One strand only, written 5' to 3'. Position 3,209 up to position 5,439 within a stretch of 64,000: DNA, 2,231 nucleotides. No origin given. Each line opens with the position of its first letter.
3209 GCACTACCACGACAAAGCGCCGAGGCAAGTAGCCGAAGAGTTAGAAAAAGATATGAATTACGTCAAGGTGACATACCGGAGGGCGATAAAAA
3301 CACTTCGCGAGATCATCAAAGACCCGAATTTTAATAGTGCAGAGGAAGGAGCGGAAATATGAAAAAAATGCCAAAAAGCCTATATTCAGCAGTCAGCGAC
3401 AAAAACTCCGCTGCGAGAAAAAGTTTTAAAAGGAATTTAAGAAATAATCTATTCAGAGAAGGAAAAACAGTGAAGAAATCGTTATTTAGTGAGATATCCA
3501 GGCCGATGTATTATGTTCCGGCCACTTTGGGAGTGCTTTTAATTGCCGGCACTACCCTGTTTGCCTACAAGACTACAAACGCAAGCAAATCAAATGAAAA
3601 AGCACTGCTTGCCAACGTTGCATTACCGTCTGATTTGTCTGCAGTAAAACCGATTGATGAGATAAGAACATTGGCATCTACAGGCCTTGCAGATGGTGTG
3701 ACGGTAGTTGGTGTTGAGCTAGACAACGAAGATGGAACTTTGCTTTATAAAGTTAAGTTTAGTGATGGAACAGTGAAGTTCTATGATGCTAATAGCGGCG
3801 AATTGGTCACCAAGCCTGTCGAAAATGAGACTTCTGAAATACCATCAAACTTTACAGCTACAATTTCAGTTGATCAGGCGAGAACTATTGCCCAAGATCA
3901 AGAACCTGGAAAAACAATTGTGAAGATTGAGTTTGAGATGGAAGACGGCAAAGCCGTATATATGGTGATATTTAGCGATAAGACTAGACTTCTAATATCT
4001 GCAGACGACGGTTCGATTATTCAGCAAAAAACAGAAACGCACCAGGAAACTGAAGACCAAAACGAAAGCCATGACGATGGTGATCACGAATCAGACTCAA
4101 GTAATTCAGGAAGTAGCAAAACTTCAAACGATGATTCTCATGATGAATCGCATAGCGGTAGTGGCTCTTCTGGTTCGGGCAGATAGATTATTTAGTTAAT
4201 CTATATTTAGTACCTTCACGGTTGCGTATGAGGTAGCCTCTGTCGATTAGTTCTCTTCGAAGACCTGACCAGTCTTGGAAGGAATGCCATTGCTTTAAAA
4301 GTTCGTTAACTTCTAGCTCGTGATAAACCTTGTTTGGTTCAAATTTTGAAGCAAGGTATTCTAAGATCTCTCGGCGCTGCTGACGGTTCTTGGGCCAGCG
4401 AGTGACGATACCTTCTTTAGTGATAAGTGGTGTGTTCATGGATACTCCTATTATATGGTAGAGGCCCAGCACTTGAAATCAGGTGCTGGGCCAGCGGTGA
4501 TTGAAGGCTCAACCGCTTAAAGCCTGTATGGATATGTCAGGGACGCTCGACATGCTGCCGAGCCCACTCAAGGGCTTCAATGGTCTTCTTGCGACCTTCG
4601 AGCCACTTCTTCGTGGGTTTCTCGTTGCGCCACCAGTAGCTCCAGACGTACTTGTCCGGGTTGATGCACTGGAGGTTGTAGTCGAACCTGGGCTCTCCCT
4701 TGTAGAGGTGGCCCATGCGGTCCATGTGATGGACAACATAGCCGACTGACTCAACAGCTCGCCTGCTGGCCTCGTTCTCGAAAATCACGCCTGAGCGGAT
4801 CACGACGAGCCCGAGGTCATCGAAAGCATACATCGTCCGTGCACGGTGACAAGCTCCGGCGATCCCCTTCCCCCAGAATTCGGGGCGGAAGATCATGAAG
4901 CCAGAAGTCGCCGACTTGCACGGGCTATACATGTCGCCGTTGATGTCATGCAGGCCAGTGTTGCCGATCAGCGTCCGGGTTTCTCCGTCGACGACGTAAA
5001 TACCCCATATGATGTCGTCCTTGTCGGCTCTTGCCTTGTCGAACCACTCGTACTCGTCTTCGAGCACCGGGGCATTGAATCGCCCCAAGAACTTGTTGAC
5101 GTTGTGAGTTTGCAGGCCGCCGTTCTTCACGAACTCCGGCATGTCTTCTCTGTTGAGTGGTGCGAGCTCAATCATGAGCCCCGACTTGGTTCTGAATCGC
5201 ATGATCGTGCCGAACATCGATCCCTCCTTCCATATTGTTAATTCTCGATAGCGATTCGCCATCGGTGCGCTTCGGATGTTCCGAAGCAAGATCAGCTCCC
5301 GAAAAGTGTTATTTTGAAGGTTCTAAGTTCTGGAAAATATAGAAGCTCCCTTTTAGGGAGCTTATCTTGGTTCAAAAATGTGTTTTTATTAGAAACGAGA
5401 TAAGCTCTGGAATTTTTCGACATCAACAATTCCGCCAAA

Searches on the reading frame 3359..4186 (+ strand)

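Call 26: search_protein_families(library=pfam, proteins=[window:3359-4186:+], max_evalue=0.001)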
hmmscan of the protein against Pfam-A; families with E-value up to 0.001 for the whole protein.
window:3359-4186:+ (275 aa): 1 family
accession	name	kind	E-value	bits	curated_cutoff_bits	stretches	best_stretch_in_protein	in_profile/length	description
PF03413.25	PepSY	-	4.7e-13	49.7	24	2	169-221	2-57/60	Peptidase propeptide and YPEB domain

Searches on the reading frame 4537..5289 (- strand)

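Call 26: search_protein_families(library=pfam, proteins=[window:4537-5289:-], max_evalue=0.001)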
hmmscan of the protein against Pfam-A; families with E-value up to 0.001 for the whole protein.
window:4537-5289:- (250 aa): 1 family
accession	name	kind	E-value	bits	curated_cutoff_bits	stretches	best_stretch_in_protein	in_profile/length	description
PF13302.13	Acetyltransf_3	-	1.8e-17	64.7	25.4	1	41-184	3-137/138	Acetyltransferase (GNAT) domain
